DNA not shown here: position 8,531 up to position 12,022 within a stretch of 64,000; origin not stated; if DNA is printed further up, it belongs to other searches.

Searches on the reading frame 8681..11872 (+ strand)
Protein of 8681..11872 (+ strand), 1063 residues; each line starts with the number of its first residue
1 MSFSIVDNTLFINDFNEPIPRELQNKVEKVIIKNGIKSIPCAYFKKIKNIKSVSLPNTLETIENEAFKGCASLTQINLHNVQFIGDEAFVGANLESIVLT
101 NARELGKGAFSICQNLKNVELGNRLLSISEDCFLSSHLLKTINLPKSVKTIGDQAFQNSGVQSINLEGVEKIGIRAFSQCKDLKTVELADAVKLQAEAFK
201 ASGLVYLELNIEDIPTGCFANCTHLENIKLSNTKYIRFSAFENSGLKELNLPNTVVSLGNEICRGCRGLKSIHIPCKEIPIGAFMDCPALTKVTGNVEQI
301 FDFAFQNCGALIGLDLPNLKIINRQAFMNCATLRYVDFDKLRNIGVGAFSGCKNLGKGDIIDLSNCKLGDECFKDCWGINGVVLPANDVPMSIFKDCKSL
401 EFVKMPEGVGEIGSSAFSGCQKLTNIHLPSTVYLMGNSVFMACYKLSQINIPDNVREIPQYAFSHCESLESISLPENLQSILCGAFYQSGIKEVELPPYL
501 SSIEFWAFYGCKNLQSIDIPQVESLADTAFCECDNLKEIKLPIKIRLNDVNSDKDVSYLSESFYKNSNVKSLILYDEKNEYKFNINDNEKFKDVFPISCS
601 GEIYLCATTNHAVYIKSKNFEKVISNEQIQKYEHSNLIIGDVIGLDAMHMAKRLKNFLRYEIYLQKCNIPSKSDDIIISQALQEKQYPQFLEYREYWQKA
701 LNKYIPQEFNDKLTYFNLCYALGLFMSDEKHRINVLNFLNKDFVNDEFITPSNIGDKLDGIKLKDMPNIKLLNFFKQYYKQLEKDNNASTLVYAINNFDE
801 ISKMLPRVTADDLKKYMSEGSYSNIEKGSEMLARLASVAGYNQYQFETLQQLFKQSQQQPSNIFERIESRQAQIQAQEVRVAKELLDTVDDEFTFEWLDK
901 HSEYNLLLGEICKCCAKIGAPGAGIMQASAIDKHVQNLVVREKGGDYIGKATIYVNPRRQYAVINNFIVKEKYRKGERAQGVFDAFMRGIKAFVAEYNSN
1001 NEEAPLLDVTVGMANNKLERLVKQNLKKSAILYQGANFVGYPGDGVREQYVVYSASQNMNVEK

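Call 9: search_protein_families(library=pfam, proteins=[window:8681-11872:+])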
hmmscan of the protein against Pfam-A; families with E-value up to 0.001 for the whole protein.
window:8681-11872:+ (1063 aa): 4 families
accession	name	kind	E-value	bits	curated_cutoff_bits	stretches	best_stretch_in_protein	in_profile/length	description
PF13306.12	LRR_5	-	2.7e-130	428.5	27.7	7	389-503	3-115/127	BspA type Leucine rich repeat region (6 copies)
PF13855.12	LRR_8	-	2.7e-23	81.9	27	1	33-80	10-58/61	Leucine rich repeat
PF23952.1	LRR_EndoS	-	1.1e-07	32.5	27.9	0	36-83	47-94/116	Endo-beta-N-acetylglucosaminidase EndoS LRR domain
PF12799.13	LRR_4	-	0.00021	21.9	27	0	210-236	12-36/44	Leucine Rich repeats (2 copies)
